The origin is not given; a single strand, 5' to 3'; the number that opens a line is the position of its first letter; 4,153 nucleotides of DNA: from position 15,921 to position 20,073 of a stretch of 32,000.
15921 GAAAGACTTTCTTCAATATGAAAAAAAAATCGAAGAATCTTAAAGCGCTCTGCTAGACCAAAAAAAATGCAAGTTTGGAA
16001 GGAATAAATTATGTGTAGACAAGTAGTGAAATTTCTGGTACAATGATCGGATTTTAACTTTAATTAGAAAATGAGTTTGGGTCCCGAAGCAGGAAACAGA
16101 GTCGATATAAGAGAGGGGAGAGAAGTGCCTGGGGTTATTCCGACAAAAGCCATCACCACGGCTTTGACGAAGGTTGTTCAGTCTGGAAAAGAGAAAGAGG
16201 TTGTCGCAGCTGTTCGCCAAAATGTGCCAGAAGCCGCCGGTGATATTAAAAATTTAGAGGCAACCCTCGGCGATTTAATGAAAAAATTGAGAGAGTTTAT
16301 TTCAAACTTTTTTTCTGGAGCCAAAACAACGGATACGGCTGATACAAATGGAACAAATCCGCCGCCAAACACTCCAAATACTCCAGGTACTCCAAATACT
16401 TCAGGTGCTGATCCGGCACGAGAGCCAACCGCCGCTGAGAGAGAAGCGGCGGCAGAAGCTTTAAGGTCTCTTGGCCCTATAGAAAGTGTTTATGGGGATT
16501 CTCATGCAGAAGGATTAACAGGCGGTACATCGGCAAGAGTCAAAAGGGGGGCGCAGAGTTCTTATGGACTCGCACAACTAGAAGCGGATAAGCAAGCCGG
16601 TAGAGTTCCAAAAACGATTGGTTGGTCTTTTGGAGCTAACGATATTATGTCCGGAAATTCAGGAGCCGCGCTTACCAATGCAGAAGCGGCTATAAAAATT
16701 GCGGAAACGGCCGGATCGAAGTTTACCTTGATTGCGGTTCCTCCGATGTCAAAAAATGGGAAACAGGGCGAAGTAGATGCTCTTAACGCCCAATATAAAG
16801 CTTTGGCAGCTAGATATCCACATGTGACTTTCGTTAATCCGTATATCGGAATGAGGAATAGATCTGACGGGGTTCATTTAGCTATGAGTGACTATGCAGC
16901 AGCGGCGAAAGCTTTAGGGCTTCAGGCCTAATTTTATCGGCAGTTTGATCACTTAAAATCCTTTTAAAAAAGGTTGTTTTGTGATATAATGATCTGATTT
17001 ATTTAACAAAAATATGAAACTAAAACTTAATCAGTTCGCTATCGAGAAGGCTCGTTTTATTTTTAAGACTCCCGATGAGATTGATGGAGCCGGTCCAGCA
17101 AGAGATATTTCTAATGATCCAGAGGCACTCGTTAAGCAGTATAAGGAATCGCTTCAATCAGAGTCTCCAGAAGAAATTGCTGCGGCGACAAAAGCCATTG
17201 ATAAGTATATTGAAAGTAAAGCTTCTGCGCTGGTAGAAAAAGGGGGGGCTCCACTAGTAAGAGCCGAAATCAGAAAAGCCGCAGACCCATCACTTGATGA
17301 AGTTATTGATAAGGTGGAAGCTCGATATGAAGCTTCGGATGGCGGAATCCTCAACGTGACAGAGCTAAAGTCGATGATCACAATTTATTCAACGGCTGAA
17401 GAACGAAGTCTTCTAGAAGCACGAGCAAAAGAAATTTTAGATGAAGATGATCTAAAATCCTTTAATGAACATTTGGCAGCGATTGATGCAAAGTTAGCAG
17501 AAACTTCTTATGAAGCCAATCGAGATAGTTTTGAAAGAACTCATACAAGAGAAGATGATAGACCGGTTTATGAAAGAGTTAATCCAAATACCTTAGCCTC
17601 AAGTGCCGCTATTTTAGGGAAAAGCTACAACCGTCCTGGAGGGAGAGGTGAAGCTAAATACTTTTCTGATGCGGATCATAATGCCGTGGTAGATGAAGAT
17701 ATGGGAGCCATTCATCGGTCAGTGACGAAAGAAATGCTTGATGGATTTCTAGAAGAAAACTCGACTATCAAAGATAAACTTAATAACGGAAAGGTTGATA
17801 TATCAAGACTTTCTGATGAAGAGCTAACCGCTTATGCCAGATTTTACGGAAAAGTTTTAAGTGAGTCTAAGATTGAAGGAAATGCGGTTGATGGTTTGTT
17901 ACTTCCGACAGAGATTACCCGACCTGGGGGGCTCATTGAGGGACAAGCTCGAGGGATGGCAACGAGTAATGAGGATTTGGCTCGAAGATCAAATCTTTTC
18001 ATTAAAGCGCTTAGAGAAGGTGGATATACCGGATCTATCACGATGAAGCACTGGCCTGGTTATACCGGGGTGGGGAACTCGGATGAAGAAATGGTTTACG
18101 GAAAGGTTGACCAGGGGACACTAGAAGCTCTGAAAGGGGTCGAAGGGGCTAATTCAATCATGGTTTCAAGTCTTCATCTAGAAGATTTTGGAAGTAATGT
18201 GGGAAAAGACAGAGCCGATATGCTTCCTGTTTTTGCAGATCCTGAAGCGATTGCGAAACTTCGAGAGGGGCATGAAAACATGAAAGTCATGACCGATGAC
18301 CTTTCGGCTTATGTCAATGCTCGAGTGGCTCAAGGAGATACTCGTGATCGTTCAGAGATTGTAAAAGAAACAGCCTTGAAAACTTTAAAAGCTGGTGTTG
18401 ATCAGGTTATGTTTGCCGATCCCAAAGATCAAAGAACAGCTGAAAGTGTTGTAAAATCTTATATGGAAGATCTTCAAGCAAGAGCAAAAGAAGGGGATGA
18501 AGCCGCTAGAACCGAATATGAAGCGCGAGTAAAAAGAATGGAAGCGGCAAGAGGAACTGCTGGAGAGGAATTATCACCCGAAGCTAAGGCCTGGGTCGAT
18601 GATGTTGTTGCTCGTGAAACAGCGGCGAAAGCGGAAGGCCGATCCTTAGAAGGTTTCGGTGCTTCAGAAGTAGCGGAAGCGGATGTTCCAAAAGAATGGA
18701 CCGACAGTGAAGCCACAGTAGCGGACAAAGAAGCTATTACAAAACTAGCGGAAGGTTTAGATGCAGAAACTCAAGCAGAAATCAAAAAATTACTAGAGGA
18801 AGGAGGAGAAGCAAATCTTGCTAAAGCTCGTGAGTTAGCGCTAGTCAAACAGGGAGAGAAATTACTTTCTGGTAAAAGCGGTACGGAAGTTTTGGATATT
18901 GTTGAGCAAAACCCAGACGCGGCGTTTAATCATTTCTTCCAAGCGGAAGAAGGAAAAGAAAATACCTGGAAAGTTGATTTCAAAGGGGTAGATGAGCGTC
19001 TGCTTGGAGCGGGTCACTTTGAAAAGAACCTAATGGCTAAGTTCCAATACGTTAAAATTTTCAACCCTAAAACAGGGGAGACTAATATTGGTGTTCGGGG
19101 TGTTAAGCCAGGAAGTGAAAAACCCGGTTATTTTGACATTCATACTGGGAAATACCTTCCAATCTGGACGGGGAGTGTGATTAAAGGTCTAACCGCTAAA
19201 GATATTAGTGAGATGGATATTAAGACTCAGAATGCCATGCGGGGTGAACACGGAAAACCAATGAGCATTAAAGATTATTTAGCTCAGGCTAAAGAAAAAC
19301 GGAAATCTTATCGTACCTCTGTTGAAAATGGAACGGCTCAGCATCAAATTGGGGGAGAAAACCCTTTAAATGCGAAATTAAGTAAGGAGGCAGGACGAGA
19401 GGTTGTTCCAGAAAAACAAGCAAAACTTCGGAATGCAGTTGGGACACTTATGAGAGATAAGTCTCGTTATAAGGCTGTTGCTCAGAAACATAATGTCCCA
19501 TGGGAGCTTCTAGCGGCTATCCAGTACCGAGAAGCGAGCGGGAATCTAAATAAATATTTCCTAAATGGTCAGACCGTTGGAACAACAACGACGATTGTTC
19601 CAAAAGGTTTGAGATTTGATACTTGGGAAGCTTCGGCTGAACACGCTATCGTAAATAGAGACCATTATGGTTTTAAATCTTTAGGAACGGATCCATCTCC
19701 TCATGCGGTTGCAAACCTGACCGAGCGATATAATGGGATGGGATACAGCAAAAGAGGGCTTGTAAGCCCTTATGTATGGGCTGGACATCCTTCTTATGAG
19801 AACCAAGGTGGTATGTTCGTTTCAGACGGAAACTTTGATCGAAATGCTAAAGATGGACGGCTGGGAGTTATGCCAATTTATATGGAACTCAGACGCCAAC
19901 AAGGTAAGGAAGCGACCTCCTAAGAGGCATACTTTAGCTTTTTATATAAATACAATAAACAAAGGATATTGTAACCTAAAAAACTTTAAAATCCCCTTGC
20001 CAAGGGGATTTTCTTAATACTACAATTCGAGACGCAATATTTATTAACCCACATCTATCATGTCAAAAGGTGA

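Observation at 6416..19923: Six co-clustered peptidoglycan-degrading proteins (plus one chimeric ORF) share a fixed-spacing, non-Sec N-terminal motif: a candidate new effector family with its own targeting signal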

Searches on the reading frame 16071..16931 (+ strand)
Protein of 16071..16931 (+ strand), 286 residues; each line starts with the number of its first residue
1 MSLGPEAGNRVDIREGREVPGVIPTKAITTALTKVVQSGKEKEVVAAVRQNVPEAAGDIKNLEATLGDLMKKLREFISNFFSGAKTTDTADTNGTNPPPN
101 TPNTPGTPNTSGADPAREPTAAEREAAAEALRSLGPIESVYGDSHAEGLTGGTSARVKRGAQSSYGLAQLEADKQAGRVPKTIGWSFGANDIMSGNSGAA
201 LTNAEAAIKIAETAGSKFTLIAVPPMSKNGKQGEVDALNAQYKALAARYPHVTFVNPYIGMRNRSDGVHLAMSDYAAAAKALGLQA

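Call 3: search_protein_families(library=pfam, proteins=[window:16071-16931:+], max_evalue=0.1)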
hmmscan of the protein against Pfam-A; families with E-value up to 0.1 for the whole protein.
window:16071-16931:+ (286 aa): 1 family
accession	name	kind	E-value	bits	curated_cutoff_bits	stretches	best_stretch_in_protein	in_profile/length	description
PF04311.20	DUF459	-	0.0067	16.2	27.2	1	205-258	98-150/197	Protein of unknown function (DUF459)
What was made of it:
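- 16071..16931 (+): H: 286-aa protein with only a sub-threshold SGNH-type (DUF459) match. It has no tag and starts directly at a GPE-type linker, with its own promoter-like site. Weak DUF459 hit (call 3).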

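Call 6: search_protein_families(library=ncbifam, proteins=[window:16071-16931:+], max_evalue=0.1)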
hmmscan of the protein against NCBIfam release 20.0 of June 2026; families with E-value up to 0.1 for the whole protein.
window:16071-16931:+ (286 aa): 0 families

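Call 65: search_protein_families(library=phrogs, proteins=[window:16071-16931:+], max_evalue=0.001)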
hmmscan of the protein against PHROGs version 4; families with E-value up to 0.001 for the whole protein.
window:16071-16931:+ (286 aa): 0 families

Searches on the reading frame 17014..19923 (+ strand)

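Call 3: search_protein_families(library=pfam, proteins=[window:17014-19923:+], max_evalue=0.1)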
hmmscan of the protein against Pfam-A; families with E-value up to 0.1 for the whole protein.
window:17014-19923:+ (969 aa): 0 families

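Call 6: search_protein_families(library=ncbifam, proteins=[window:17014-19923:+], max_evalue=0.1)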
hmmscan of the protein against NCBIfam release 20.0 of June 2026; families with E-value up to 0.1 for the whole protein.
window:17014-19923:+ (969 aa): 1 family
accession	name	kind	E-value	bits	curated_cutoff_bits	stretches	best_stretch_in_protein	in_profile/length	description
NF050014.1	HpsJ_like_B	equivalog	0.052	13.2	260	0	780-842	125-188/254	hormogonium polysaccharide biosynthesis protein HpsJ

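Call 65: search_protein_families(library=phrogs, proteins=[window:17014-19923:+], max_evalue=0.001)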
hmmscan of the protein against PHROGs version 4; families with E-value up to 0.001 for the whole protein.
window:17014-19923:+ (969 aa): 0 families

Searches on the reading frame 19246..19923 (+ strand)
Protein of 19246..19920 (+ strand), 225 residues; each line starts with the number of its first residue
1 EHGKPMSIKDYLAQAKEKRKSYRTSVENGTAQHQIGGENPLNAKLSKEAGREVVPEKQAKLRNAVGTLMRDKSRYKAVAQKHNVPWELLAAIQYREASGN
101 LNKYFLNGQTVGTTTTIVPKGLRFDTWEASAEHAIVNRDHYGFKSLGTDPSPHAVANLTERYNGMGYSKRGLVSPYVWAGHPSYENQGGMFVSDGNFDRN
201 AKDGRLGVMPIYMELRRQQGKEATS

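Call 26: search_solved_structures(query=window:19270-19923:+, max_evalue=10, show_alignments=2)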
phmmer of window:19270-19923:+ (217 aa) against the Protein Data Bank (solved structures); distinct sequences matched with E-value up to 10: 0.

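Call 49: search_protein_families(library=pfam, proteins=[window:19291-19920:+], max_evalue=5)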
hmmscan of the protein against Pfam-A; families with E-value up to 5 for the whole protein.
seq(210 aa): 0 families

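Call 66: search_protein_representatives(protein=window:19246-19920:+)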
Query: 225 residues. Proteins with E-value up to 0.001 (for the whole library): 2780; up to 1e-10: 1371; up to 1e-30: 7. The best 150 are listed.
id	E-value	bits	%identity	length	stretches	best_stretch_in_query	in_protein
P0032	8.3e-54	199.2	56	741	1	31-222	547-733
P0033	2.8e-42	161.5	48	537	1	50-221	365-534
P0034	3.9e-36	141.4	49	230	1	52-217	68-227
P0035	4.2e-33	131.5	49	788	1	58-213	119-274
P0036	1.0e-32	130.3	46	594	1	34-219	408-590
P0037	1.2e-31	126.8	45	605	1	44-219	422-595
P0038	2.3e-31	125.9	47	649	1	69-211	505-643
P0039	2.9e-30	122.3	50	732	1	67-211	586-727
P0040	5.2e-30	121.4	42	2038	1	64-218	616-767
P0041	1.6e-29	119.9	44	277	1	56-210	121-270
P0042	1.6e-29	119.8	46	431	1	56-212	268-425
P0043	1.9e-29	119.6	46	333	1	61-212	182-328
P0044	9.0e-29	117.4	41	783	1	49-212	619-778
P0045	1.3e-28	116.9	45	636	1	64-210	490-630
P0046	1.6e-28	116.6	41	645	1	50-211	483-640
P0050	4.9e-28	115.0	43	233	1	55-211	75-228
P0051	6.1e-28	114.7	46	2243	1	70-216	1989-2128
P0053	1.5e-27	113.4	42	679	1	59-214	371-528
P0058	5.5e-27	111.5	40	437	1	38-217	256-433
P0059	5.9e-27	111.5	42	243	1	58-222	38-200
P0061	1.7e-26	109.9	39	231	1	45-217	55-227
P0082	4.1e-25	105.4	47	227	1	65-215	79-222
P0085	6.0e-25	104.9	44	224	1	66-216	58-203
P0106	4.9e-24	101.9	44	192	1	70-212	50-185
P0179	2.5e-21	93.1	38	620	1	52-214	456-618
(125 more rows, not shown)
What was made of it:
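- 17014..19923 (+): G: 969-aa tagged protein. Its C-terminal ~160 residues belong to a widespread uncharacterised domain, possibly lysozyme-like (HYRE[AS]S ... YNGxGY). 2780 representatives at E<=1e-3 (call 66).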

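Call 67: search_protein_families(library=pfam, proteins=[P0034, P0041, P0050, P0059, P0061, P0082, P0085, P0106, P0040, P0051], max_evalue=0.01)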
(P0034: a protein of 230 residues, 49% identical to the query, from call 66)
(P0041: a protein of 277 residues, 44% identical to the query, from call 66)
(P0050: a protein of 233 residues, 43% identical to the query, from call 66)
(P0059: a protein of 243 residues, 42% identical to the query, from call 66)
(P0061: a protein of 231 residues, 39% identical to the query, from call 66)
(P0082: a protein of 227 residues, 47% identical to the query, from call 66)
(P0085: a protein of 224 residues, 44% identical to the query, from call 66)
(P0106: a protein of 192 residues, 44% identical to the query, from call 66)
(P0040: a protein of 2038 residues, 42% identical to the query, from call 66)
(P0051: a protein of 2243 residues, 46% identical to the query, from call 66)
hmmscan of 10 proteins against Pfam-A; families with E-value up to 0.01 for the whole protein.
P0034 (230 aa): 0 families

P0041 (277 aa): 0 families

P0050 (233 aa): 0 families

P0059 (243 aa): 0 families

P0061 (231 aa): 0 families

P0082 (227 aa): 0 families

P0085 (224 aa): 0 families

P0106 (192 aa): 1 family
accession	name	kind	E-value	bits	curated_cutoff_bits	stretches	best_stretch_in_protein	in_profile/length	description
PF11193.13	DUF2812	-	0.0013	19.4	27.8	0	21-63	21-63/110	Protein of unknown function (DUF2812)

P0040 (2038 aa): 1 family
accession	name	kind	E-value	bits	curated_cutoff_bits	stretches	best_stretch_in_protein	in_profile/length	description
PF11617.13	Cu-binding_MopE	-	0.0018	18.9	27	1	1834-1850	14-30/30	Putative metal-binding motif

P0051 (2243 aa): 0 families
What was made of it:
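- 17014..19923 (+): No Pfam model (call 67).
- On Lysozyme-like / COG5526 (protein G C-terminus): No Pfam model covers the domain (call 67).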

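Call 74: find_encoding_contigs(protein=P0179, flank=10000, max_places=2)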
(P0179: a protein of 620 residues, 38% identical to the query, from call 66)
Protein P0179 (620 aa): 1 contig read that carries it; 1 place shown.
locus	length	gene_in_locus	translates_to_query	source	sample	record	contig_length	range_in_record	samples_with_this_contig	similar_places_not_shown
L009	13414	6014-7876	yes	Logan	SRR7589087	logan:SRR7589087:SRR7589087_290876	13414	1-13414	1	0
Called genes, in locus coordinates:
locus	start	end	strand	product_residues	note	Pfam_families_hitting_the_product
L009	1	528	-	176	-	?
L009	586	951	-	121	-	PF01592:NifU_N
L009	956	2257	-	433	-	PF00155:Aminotran_1_2, PF00266:Aminotran_5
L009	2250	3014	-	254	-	PF01458:SUFBD_core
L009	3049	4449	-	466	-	PF19295:SufBD_N, PF01458:SUFBD_core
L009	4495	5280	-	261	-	PF02463:SMC_N (faint), PF00005:ABC_tran, PF13304:AAA_21 (faint)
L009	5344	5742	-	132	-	PF02082:Rrf2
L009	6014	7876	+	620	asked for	-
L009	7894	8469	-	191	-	PF00186:DHFR_1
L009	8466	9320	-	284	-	PF00303:Thymidylat_synt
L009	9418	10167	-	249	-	PF00565:SNase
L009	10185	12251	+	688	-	-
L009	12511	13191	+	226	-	-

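Call 75: find_encoding_contigs(protein=P0053, flank=10000, max_places=2)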
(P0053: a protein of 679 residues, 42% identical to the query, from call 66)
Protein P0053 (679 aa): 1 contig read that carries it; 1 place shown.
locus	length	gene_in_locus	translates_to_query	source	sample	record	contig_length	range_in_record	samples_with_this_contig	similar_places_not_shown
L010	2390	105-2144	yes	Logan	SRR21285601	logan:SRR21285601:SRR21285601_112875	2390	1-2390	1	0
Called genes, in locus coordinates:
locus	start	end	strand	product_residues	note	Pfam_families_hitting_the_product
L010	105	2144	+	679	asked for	-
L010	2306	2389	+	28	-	?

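Call 87: find_encoding_contigs(protein=P0037, flank=10000, max_places=1)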
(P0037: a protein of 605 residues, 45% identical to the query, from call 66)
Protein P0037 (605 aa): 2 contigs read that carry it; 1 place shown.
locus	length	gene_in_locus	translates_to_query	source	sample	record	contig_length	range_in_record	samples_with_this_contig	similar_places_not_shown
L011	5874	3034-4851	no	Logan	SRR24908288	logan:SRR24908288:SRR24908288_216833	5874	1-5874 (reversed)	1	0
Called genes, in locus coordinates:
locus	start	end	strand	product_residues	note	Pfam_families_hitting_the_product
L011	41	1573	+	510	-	-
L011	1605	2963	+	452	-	-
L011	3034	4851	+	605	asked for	-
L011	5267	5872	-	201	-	?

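Call 88: find_encoding_contigs(protein=P0058, flank=10000, max_places=1)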
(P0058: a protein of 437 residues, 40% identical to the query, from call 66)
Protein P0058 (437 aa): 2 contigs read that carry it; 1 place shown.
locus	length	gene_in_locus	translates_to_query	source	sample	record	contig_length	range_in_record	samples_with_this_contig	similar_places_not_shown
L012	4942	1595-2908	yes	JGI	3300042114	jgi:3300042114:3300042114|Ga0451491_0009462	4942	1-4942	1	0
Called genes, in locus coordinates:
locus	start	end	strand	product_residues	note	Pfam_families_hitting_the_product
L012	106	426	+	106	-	PF12647:RNHCP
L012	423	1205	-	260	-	PF01551:Peptidase_M23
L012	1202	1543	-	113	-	-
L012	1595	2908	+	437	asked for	-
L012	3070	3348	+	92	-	PF00216:Bac_DNA_binding, PF18291:HU-HIG (weak)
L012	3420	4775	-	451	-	-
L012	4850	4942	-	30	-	?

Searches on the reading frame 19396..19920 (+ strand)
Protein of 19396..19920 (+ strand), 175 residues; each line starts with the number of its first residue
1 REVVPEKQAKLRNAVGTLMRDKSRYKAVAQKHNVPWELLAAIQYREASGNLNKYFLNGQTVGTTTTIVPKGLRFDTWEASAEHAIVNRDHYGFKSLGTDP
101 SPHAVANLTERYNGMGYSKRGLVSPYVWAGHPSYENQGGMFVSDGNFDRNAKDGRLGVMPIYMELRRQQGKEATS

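Call 83: search_solved_structures(query=A11, max_evalue=10, show_alignments=2)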
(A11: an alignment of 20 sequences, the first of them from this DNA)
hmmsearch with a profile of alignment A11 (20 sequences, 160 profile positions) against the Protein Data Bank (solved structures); distinct sequences matched with E-value up to 10: 4.
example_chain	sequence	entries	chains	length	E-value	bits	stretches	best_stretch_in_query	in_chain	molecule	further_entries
6l1m_A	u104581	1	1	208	0.067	15.9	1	86-133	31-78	StAR-related lipid transfer protein 4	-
6l1d_A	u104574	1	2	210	0.068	15.9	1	86-133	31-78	StAR-related lipid transfer protein 4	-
3gxk_A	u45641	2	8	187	0.71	12.6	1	13-46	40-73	Goose-type lysozyme 1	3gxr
5u4v_A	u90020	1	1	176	1.6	11.4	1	10-80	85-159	Rho GTPase-activating protein 5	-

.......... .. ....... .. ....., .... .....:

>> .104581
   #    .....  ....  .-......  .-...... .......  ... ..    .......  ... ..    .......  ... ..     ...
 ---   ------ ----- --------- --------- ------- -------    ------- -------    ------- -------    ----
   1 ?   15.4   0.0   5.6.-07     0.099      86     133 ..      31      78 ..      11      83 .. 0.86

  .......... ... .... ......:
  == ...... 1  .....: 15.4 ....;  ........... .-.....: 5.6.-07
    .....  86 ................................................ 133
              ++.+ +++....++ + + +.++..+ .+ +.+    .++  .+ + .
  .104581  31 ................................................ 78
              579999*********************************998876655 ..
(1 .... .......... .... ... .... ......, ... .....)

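Call 84: search_protein_families(library=ncbifam, alignment_id=A11, max_evalue=1)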
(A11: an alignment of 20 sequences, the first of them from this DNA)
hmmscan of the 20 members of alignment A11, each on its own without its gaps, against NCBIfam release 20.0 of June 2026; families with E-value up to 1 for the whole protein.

A. member 1, seq(175 aa): 0 families

B. families by the number of members that match (of 20 scanned): 7 families
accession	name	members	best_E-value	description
NF008112.0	PRK10859.1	3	0.028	membrane-bound lytic murein transglycosylase MltF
NF052551.1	EnvBioLpgNMYCTU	1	0.0077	envelope biogenesis lipoprotein LpqN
NF047964.1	blaMYX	1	0.013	MYX family subclass B1 metallo-beta-lactamase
TIGR02283.1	MltB_2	1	0.014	lytic murein transglycosylase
NF045697.1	MurNAcPUrMurU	1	0.041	N-acetylmuramate alpha-1-phosphate uridylyltransferase MurU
NF011807.0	PRK15276.1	1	0.17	putative fimbrial subunit SteE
NF047961.1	adhesin_HupY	1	0.19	leucine-rich repeat adhesin HupY/LrrG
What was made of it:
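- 17014..19923 (+): Faint goose-lysozyme and MltF similarity (calls 83, 84).
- On Lysozyme-like / COG5526 (protein G C-terminus): The profile gives goose lysozyme at E=0.7 and MltF/MltB at E around 0.01-0.03 (calls 83, 84).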
